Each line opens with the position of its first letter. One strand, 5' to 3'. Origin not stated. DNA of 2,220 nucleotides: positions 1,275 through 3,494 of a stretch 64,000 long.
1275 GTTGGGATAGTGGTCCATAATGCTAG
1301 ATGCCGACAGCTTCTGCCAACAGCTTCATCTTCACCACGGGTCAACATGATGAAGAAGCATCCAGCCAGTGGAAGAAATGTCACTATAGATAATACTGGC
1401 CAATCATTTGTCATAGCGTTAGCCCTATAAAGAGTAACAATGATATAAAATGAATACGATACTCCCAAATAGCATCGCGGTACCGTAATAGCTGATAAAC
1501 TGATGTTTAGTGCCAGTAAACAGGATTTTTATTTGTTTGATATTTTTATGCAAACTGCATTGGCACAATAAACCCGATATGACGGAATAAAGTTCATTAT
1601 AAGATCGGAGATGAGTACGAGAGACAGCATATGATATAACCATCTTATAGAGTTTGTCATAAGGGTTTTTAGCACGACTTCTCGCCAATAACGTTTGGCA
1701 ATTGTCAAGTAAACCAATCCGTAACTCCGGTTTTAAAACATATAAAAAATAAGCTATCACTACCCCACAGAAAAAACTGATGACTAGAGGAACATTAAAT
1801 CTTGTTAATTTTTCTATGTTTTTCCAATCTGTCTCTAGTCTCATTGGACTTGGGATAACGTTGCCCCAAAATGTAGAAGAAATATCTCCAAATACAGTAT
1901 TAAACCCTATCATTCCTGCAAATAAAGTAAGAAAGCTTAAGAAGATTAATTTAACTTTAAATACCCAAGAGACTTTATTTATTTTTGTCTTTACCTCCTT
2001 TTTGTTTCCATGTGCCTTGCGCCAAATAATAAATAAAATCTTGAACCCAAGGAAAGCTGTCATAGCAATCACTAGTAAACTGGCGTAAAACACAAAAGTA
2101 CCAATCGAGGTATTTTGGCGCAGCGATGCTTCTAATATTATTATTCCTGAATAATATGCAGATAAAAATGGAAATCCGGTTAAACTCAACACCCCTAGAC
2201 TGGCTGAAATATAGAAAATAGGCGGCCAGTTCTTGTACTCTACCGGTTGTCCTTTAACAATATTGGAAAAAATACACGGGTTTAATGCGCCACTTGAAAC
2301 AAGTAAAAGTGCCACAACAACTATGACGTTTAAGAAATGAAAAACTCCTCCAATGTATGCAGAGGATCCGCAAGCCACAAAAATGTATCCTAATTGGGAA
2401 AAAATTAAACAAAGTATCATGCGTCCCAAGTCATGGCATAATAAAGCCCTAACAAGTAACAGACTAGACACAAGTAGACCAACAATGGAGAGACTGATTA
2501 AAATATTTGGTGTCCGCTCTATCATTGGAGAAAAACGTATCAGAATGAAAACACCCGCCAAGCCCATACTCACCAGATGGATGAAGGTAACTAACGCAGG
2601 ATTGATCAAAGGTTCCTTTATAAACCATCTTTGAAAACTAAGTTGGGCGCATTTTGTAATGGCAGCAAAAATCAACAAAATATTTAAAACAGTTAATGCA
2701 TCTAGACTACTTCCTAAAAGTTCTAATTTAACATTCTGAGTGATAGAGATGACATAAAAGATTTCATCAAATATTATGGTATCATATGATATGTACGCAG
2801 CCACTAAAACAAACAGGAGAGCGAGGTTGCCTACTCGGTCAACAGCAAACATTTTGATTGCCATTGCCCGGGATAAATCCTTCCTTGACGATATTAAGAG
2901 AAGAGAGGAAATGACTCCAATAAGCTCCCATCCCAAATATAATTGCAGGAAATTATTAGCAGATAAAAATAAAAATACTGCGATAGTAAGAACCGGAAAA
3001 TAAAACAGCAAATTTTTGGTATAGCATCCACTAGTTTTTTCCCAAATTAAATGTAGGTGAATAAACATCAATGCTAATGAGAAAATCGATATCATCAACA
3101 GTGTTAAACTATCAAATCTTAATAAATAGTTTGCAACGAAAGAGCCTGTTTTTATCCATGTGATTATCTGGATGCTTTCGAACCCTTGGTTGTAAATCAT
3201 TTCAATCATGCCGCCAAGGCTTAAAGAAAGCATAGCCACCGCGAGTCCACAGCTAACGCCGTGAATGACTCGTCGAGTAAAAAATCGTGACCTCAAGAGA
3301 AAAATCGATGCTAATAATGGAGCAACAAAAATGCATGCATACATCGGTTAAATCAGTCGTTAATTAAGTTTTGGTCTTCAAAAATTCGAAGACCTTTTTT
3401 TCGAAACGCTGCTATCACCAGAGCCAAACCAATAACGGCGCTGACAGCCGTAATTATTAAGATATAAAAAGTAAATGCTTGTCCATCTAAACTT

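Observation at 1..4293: The nuo-like ORFs are full length but have lost most canonical ion-channel charged residues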

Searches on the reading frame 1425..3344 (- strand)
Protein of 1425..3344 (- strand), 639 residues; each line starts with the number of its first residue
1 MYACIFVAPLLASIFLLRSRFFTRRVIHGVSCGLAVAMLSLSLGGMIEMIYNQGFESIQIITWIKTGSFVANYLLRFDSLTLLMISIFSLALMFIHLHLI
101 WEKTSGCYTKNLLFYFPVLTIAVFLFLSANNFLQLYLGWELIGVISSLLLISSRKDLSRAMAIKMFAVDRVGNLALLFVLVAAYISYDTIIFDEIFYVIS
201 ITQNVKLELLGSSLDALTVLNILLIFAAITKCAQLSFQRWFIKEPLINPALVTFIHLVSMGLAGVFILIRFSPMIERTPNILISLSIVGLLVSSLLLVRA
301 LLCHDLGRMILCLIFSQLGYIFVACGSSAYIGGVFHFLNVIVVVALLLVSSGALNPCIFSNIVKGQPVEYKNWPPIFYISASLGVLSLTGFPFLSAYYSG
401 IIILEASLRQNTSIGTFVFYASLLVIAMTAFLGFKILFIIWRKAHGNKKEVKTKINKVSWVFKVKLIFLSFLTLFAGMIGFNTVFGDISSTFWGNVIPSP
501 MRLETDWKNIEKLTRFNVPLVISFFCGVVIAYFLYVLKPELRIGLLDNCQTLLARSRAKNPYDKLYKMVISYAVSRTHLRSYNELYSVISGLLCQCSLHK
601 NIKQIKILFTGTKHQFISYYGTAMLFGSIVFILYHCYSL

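Call 6: search_protein_families(library=pfam, proteins=[window:1425-3344:-], max_evalue=0.1)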
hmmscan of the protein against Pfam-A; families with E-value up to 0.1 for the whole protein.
window:1425-3344:- (639 aa): 1 family
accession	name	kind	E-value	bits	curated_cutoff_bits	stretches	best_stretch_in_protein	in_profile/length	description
PF00361.26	Proton_antipo_M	-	8.6e-21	74.8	21.5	1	129-421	1-290/294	NADH:quinone oxidoreductase/Mrp antiporter, TM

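Call 7: search_protein_families(library=ncbifam, proteins=[window:1425-3344:-], max_evalue=0.1)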
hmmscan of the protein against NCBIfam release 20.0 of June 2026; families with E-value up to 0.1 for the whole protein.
window:1425-3344:- (639 aa): 17 families
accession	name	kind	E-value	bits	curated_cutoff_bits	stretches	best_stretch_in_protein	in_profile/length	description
TIGR01974.1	NDH_I_L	subfamily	2.2e-72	244.9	407.5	1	2-634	3-628/630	NADH-quinone oxidoreductase subunit L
NF005141.0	PRK06590.1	equivalog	4e-68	230.8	556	1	2-634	5-608/615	NADH-quinone oxidoreductase subunit L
NF005626.0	PRK07376.1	equivalog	7.1e-30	103.9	963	1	40-457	53-471/675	NAD(P)H-quinone oxidoreductase subunit 5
NF040617.1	F420_dehyd_FpoL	exception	1.1e-19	70.6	1050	1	5-538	6-566/669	F420H2 dehydrogenase subunit FpoL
NF009288.0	PRK12648.1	equivalog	1.2e-17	63.3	1104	1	3-603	4-589/954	monovalent cation/H+ antiporter subunit A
NF006419.0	PRK08668.1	equivalog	3.8e-17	62.3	617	1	41-593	35-578/613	NADH dehydrogenase subunit M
NF005097.0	PRK06525.1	equivalog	8.2e-16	57.8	430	1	30-483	29-478/480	hydrogenase 4 subunit D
NF009290.0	PRK12650.1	equivalog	2.6e-15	55.4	980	1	52-456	51-448/966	DUF4040 family protein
NF009284.0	PRK12644.1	equivalog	5.1e-15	54.6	962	1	53-577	50-557/975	Na+/H+ antiporter subunit A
NF009287.0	PRK12647.1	equivalog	5.2e-14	51.7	937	1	12-579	14-557/773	putative monovalent cation/H+ antiporter subunit A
NF009286.0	PRK12646.1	equivalog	3.6e-12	45.6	1063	1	46-586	48-592/800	DUF4040 family protein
NF009310.0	PRK12668.1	equivalog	6.7e-12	45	564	1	73-479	62-433/584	Na(+)/H(+) antiporter subunit D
NF009289.0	PRK12649.1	equivalog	4.6e-11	41.8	1117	1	4-530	10-532/789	putative monovalent cation/H+ antiporter subunit A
NF005633.0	PRK07390.1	subfamily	3.9e-10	38.9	676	1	157-578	168-551/613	NAD(P)H-quinone oxidoreductase subunit F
TIGR01960.1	ndhF3_CO2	subfamily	8.8e-10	37.7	588.7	1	145-485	154-479/606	NAD(P)H dehydrogenase, subunit NdhF3 family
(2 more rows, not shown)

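Call 11: find_homologous_proteins(query=window:1425-3344:-, max_evalue=1e-10)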
Query window:1425-3344:- (639 aa): 1599 proteins with E <= 1e-10 among 8000 candidates; the best 120 are listed.
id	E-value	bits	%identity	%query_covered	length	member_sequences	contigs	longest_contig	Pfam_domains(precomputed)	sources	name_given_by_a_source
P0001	0.0e+0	1258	96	95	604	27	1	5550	PF00361.26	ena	-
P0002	0.0e+0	1237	95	95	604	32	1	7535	PF00361.26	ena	-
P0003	0.0e+0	1224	94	95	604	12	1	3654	PF00361.26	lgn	-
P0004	0.0e+0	1188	87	99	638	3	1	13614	PF00361.26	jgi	-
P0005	0.0e+0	1163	85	100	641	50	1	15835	PF00361.26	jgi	-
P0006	0.0e+0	1159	89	95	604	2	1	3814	PF00361.26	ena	-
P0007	0.0e+0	1145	84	100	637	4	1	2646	PF00361.26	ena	-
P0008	0.0e+0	1128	83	100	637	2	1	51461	PF00361.26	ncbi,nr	ncbi:MAG: hypothetical protein CMM43_04540 [Rhodospirillaceae bacterium]|nr:hypothetical protein [Rh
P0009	1.7e-287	973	78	94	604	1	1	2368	PF00361.26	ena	-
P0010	4.6e-269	912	69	100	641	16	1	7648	PF00361.26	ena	-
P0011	2.4e-265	900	69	100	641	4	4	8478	PF00361.26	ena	-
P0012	1.3e-261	888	68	100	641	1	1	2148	PF00361.26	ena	-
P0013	1.9e-209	715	87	61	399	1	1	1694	PF00361.26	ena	-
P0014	9.1e-165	568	76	56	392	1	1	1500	PF00361.26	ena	-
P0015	1.7e-75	273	29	100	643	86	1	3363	PF06455.17,PF00662.27,PF00361.26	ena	-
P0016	8.7e-67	244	34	71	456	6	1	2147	PF00662.27,PF00361.26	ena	-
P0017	2.3e-62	230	28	90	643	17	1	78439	PF06455.17,PF00662.27,PF00361.26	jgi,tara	tara:strand:+ start:2729 stop:4660 length:1932 start_codon:yes stop_codon:yes gene_type:complete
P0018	5.2e-62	228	31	88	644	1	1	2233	PF06455.17,PF00662.27,PF00361.26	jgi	-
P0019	2.0e-60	223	29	90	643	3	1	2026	PF06455.17,PF00662.27,PF00361.26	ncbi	-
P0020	3.5e-60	222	28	88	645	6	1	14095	PF06455.17,PF00662.27,PF00361.26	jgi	jgi:NADH-quinone oxidoreductase subunit L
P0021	4.4e-58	216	27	98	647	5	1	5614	PF06455.17,PF00662.27,PF00361.26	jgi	jgi:NADH-quinone oxidoreductase subunit L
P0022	1.6e-56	210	28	90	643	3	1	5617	PF06455.17,PF00662.27,PF00361.26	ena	-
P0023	3.0e-56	209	27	88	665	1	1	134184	PF06455.17,PF00662.27,PF00361.26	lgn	-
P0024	1.4e-55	207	27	98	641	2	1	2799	PF06455.17,PF00662.27,PF00361.26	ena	-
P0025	7.6e-55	205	28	94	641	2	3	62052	PF06455.17,PF00662.27,PF00361.26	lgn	-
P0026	5.0e-54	202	27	89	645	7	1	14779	PF06455.17,PF00662.27,PF00361.26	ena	-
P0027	1.5e-53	201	29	80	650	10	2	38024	PF06455.17,PF00662.27,PF00361.26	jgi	jgi:NADH-quinone oxidoreductase subunit L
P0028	3.8e-53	199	29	85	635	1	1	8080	PF06455.17,PF00662.27,PF00361.26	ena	-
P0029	4.7e-53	199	29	88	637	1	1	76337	PF06455.17,PF00662.27,PF00361.26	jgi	jgi:NADH-quinone oxidoreductase subunit L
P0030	5.9e-53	199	28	89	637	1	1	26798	PF06455.17,PF00662.27,PF00361.26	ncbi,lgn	-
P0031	6.0e-53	199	29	89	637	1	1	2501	PF06455.17,PF00662.27,PF00361.26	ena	-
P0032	2.7e-52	196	29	89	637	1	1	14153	PF06455.17,PF00662.27,PF00361.26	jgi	jgi:NADH-quinone oxidoreductase subunit L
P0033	3.2e-52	196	30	69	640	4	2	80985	PF06455.17,PF00662.27,PF00361.26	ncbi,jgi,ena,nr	ncbi:MAG: NADH-quinone oxidoreductase subunit L [Candidatus Pelagibacter sp. TMED64]|nr:NADH-quinone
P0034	3.2e-52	196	29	88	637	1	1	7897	PF06455.17,PF00662.27,PF00361.26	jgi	jgi:NADH-quinone oxidoreductase subunit L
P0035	3.3e-52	196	30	83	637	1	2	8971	PF06455.17,PF00662.27,PF00361.26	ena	-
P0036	4.2e-52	196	29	88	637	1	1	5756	PF06455.17,PF00662.27,PF00361.26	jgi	jgi:NADH-quinone oxidoreductase subunit L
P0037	4.3e-52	196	28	85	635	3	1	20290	PF06455.17,PF00662.27,PF00361.26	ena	-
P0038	4.4e-52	196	29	82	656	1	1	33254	PF01010.26,PF06455.17,PF00662.27,PF00361.26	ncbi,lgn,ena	-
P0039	4.5e-52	196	28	84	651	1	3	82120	PF00662.27,PF00361.26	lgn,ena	-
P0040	4.5e-52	196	29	83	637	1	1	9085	PF06455.17,PF00662.27,PF00361.26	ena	-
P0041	5.0e-52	195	30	83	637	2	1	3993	PF06455.17,PF00662.27,PF00361.26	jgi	-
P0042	6.0e-52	195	29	88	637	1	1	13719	PF06455.17,PF00662.27,PF00361.26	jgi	-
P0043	7.6e-52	195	29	88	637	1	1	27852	PF06455.17,PF00662.27,PF00361.26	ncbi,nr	ncbi:NADH-quinone oxidoreductase subunit L [Candidatus Pelagibacter sp.]|nr:NADH-quinone oxidoreduct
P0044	8.6e-52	195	30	88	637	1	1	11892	PF06455.17,PF00662.27,PF00361.26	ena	-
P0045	9.4e-52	195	29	83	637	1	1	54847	PF06455.17,PF00662.27,PF00361.26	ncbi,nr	ncbi:NADH-quinone oxidoreductase subunit L [Candidatus Pelagibacter sp.]|nr:NADH-quinone oxidoreduct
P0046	1.1e-51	194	28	90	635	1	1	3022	PF06455.17,PF00662.27,PF00361.26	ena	-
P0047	1.4e-51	194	29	83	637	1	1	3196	PF06455.17,PF00662.27,PF00361.26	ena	-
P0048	1.5e-51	194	30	78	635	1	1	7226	PF06455.17,PF00662.27,PF00361.26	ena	-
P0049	1.5e-51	194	29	88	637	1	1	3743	PF06455.17,PF00662.27,PF00361.26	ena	-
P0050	1.6e-51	194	29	83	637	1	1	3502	PF06455.17,PF00662.27,PF00361.26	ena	-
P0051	1.7e-51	194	28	91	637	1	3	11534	PF06455.17,PF00662.27,PF00361.26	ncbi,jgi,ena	-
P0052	2.0e-51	193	29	83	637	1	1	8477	PF06455.17,PF00662.27,PF00361.26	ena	-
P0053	2.1e-51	193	28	98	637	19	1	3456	PF06455.17,PF00662.27,PF00361.26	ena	-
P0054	2.1e-51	193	29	83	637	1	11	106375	PF06455.17,PF00662.27,PF00361.26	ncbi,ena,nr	ncbi:NADH-quinone oxidoreductase subunit L [Candidatus Pelagibacter sp.]|nr:NADH-quinone oxidoreduct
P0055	2.3e-51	193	29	83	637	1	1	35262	PF06455.17,PF00662.27,PF00361.26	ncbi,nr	ncbi:NADH-quinone oxidoreductase subunit L [Candidatus Pelagibacter sp.]|nr:NADH-quinone oxidoreduct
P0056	2.3e-51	193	29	83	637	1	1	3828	PF06455.17,PF00662.27,PF00361.26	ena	-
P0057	2.3e-51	193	30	81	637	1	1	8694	PF06455.17,PF00662.27,PF00361.26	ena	-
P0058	2.4e-51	193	29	83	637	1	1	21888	PF06455.17,PF00662.27,PF00361.26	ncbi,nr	ncbi:NADH-quinone oxidoreductase subunit L [Candidatus Pelagibacter sp.]|nr:NADH-quinone oxidoreduct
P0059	2.5e-51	193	29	83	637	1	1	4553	PF06455.17,PF00662.27,PF00361.26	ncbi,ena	-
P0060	2.5e-51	193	29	83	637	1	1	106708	PF06455.17,PF00662.27,PF00361.26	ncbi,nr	ncbi:NADH-quinone oxidoreductase subunit L [Candidatus Pelagibacter sp.]|nr:NADH-quinone oxidoreduct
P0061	2.6e-51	193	30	88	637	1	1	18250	PF06455.17,PF00662.27,PF00361.26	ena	-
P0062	2.8e-51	193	29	83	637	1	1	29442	PF06455.17,PF00662.27,PF00361.26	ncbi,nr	ncbi:NADH-quinone oxidoreductase subunit L [Candidatus Pelagibacter sp.]|nr:NADH-quinone oxidoreduct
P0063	2.9e-51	193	28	85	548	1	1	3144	PF00662.27,PF00361.26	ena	-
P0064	2.9e-51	193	29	83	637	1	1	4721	PF06455.17,PF00662.27,PF00361.26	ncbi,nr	ncbi:NADH-quinone oxidoreductase subunit L [Candidatus Pelagibacter sp.]|nr:NADH-quinone oxidoreduct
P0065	3.0e-51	193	28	89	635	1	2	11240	PF06455.17,PF00662.27,PF00361.26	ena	-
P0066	3.1e-51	193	29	83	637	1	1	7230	PF06455.17,PF00662.27,PF00361.26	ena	-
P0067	3.1e-51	193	29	83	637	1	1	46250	PF06455.17,PF00662.27,PF00361.26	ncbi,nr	ncbi:NADH-quinone oxidoreductase subunit L [Candidatus Pelagibacter sp.]|nr:NADH-quinone oxidoreduct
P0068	3.1e-51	193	29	83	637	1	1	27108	PF06455.17,PF00662.27,PF00361.26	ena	-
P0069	3.3e-51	193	29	88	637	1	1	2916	PF06455.17,PF00662.27,PF00361.26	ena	-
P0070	3.4e-51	193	29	83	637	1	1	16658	PF06455.17,PF00662.27,PF00361.26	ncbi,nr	ncbi:NADH-quinone oxidoreductase subunit L [Candidatus Pelagibacter sp.]|nr:NADH-quinone oxidoreduct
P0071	3.5e-51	193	29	88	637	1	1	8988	PF06455.17,PF00662.27,PF00361.26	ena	-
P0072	3.6e-51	193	29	83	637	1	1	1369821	PF06455.17,PF00662.27,PF00361.26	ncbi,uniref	ncbi:NADH-quinone oxidoreductase subunit L [Candidatus Pelagibacter sp. Uisw_094]|uniref:NADH-quinon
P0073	3.6e-51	193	29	83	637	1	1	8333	PF06455.17,PF00662.27,PF00361.26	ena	-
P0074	3.9e-51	193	28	85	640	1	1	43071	PF06455.17,PF00662.27,PF00361.26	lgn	-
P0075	4.0e-51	193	29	83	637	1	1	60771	PF06455.17,PF00662.27,PF00361.26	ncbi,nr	ncbi:NADH-quinone oxidoreductase subunit L [Candidatus Pelagibacter sp.]|nr:NADH-quinone oxidoreduct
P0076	4.1e-51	192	29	88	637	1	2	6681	PF06455.17,PF00662.27,PF00361.26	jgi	-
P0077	4.1e-51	192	29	88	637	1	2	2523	PF06455.17,PF00662.27,PF00361.26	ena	-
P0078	4.2e-51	192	28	90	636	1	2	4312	PF06455.17,PF00662.27,PF00361.26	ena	-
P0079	4.7e-51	192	29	83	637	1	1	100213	PF06455.17,PF00662.27,PF00361.26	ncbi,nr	ncbi:NADH-quinone oxidoreductase subunit L [Candidatus Pelagibacter sp.]|nr:NADH-quinone oxidoreduct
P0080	5.0e-51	192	29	83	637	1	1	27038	PF06455.17,PF00662.27,PF00361.26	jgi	-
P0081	5.3e-51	192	29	85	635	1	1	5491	PF06455.17,PF00662.27,PF00361.26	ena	-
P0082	5.3e-51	192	28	88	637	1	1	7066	PF06455.17,PF00662.27,PF00361.26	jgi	jgi:NADH-quinone oxidoreductase subunit L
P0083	5.3e-51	192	29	85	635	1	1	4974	PF06455.17,PF00662.27,PF00361.26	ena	-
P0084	5.5e-51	192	27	98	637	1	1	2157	PF06455.17,PF00662.27,PF00361.26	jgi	-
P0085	5.8e-51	192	29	86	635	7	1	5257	PF06455.17,PF00662.27,PF00361.26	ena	-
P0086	6.2e-51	192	29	83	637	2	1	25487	PF06455.17,PF00662.27,PF00361.26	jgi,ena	-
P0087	6.3e-51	192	28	87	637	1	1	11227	PF06455.17,PF00662.27,PF00361.26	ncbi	-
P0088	6.3e-51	192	28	85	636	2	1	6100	PF06455.17,PF00662.27,PF00361.26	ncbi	-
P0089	6.5e-51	192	30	78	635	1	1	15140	PF06455.17,PF00662.27,PF00361.26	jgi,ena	-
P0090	6.5e-51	192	29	85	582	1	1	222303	PF00662.27,PF00361.26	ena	-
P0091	6.6e-51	192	30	78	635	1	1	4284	PF06455.17,PF00662.27,PF00361.26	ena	-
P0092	6.6e-51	192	29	88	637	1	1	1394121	PF06455.17,PF00662.27,PF00361.26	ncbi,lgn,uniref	ncbi:NADH-quinone oxidoreductase subunit L [Candidatus Pelagibacter sp. Uisw_136]|uniref:NADH-quinon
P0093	6.8e-51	192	29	81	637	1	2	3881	PF06455.17,PF00662.27,PF00361.26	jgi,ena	jgi:NADH-quinone oxidoreductase subunit L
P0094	6.8e-51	192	27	82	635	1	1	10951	PF06455.17,PF00662.27,PF00361.26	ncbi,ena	-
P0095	6.9e-51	192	28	78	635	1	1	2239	PF06455.17,PF00662.27,PF00361.26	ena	-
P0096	7.0e-51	192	28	77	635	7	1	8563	PF06455.17,PF00662.27,PF00361.26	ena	-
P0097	7.5e-51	192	28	90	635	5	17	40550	PF06455.17,PF00662.27,PF00361.26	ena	-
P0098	7.6e-51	192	28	88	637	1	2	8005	PF06455.17,PF00662.27,PF00361.26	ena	-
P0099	7.8e-51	192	29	85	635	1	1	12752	PF06455.17,PF00662.27,PF00361.26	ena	-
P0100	7.9e-51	192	29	83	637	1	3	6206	PF06455.17,PF00662.27,PF00361.26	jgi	jgi:NADH-quinone oxidoreductase subunit L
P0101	8.7e-51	191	27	92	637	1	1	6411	PF06455.17,PF00662.27,PF00361.26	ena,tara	tara:strand:- start:229 stop:2142 length:1914 start_codon:yes stop_codon:yes gene_type:complete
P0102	9.0e-51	191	29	85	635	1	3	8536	PF06455.17,PF00662.27,PF00361.26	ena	-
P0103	9.0e-51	191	29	85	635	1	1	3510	PF06455.17,PF00662.27,PF00361.26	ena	-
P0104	9.5e-51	191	29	85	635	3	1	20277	PF06455.17,PF00662.27,PF00361.26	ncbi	-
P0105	9.6e-51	191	29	78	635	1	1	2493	PF06455.17,PF00662.27,PF00361.26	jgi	jgi:NADH-quinone oxidoreductase subunit L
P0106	1.0e-50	191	29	85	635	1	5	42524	PF06455.17,PF00662.27,PF00361.26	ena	-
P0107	1.0e-50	191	29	81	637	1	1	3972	PF06455.17,PF00662.27,PF00361.26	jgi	jgi:NADH-quinone oxidoreductase subunit L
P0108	1.0e-50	191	29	85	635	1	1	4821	PF06455.17,PF00662.27,PF00361.26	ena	-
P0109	1.0e-50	191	29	85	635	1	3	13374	PF06455.17,PF00662.27,PF00361.26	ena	-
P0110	1.0e-50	191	28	78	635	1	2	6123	PF06455.17,PF00662.27,PF00361.26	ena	-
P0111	1.0e-50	191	28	72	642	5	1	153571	PF06455.17,PF00662.27,PF00361.26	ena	-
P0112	1.1e-50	191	29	81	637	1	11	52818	PF06455.17,PF00662.27,PF00361.26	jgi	jgi:NADH-quinone oxidoreductase subunit L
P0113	1.2e-50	191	30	78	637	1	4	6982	PF06455.17,PF00662.27,PF00361.26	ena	-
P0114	1.2e-50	191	29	88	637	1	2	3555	PF06455.17,PF00662.27,PF00361.26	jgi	-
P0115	1.2e-50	191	29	85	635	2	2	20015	PF06455.17,PF00662.27,PF00361.26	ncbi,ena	-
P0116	1.3e-50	191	29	83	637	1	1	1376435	PF06455.17,PF00662.27,PF00361.26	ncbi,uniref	ncbi:NADH-quinone oxidoreductase subunit L [Candidatus Pelagibacter sp. Uisw_106]|uniref:NADH-quinon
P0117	1.4e-50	191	29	85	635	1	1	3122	PF06455.17,PF00662.27,PF00361.26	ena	-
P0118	1.5e-50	191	28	88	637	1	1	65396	PF06455.17,PF00662.27,PF00361.26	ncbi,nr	ncbi:NADH-quinone oxidoreductase subunit L [Candidatus Pelagibacter sp.]|nr:NADH-quinone oxidoreduct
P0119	1.5e-50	191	29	88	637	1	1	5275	PF06455.17,PF00662.27,PF00361.26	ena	-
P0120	1.5e-50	191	29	78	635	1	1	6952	PF06455.17,PF00662.27,PF00361.26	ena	-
